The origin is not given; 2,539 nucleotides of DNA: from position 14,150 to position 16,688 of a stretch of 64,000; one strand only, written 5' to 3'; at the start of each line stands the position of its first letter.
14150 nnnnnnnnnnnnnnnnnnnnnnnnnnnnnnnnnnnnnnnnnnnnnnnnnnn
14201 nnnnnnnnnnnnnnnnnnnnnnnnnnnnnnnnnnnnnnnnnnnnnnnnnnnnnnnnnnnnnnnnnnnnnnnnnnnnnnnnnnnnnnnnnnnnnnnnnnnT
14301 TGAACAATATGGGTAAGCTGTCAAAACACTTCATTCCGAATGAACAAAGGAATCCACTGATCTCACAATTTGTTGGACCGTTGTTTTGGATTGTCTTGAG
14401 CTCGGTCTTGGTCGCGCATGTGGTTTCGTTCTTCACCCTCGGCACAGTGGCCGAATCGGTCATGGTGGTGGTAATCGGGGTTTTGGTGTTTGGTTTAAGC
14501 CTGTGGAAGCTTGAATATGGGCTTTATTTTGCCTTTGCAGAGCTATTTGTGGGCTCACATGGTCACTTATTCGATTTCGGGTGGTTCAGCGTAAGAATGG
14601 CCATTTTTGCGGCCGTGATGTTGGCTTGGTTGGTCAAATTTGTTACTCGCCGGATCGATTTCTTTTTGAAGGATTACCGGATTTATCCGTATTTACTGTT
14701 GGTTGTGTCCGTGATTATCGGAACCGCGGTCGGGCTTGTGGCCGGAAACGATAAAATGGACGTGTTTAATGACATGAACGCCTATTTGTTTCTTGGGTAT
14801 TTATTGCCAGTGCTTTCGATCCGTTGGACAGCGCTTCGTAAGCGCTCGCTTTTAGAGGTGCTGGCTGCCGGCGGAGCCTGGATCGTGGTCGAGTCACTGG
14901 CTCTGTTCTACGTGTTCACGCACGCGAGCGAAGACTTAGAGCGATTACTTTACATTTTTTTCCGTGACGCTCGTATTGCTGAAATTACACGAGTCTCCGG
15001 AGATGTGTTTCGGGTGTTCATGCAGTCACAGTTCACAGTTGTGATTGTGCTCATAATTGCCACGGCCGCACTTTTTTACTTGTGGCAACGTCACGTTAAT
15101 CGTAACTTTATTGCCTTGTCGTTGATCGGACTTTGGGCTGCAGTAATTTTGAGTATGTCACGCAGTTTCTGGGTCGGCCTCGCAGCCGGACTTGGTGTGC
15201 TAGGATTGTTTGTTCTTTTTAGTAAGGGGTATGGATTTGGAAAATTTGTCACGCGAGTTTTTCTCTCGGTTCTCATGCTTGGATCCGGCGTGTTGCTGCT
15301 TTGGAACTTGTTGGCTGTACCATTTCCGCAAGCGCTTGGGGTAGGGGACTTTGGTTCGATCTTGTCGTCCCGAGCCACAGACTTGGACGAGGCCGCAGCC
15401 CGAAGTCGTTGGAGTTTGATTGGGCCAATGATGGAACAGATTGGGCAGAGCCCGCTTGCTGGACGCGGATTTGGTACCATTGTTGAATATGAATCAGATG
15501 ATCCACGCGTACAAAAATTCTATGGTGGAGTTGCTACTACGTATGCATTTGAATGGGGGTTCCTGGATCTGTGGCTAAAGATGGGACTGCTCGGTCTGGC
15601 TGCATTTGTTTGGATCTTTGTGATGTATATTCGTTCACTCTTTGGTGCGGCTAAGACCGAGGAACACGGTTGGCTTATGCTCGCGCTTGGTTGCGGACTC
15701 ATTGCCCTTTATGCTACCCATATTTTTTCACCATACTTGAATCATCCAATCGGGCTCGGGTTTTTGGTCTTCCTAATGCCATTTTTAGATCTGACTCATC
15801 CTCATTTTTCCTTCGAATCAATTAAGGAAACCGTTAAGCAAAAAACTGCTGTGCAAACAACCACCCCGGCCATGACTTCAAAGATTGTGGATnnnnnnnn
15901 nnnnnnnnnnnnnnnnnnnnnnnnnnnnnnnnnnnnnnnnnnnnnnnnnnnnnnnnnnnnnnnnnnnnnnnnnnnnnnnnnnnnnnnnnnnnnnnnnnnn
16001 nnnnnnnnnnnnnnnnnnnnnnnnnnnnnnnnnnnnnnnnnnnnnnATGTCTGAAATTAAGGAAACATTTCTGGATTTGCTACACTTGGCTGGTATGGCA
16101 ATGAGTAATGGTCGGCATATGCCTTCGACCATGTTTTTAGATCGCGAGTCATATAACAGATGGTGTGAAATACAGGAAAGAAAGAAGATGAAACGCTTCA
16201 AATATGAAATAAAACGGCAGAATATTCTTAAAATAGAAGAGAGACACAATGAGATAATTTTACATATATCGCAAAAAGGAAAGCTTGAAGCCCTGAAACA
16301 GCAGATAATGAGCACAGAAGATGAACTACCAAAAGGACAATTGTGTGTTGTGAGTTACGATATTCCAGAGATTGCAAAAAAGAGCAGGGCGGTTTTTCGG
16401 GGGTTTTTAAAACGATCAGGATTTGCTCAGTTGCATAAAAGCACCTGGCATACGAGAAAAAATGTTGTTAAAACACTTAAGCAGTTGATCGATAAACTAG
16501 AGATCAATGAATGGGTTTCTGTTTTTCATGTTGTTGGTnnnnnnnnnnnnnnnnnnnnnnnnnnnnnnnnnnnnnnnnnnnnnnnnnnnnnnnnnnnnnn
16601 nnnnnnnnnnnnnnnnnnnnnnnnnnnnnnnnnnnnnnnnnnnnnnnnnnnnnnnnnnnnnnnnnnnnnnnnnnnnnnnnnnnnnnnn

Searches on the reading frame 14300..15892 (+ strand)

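Call 87: search_protein_families(library=pfam, proteins=[window:14300-15892:+], max_evalue=0.001)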
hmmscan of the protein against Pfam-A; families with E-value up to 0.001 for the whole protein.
window:14300-15892:+ (531 aa): 1 family
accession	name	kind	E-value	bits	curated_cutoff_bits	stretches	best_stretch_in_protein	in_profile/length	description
PF04932.20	Wzy_C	-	6e-08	33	31.7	1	274-437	2-149/149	O-Antigen ligase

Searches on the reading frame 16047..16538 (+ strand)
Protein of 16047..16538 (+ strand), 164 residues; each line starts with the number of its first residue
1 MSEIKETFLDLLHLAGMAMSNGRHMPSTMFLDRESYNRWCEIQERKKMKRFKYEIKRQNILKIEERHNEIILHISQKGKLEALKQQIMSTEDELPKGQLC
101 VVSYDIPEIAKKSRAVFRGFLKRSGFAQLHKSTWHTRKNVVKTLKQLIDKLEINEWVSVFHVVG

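Call 96: search_protein_families(library=pfam, proteins=[window:16047-16538:+], max_evalue=0.01)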
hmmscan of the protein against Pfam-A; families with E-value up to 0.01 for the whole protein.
window:16047-16538:+ (164 aa): 1 family
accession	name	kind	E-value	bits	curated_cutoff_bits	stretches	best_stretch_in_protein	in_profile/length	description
PF20803.2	PaaX_M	-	1.3e-12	48.1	24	1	100-161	9-70/83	PaaX protein central Cas2-like domain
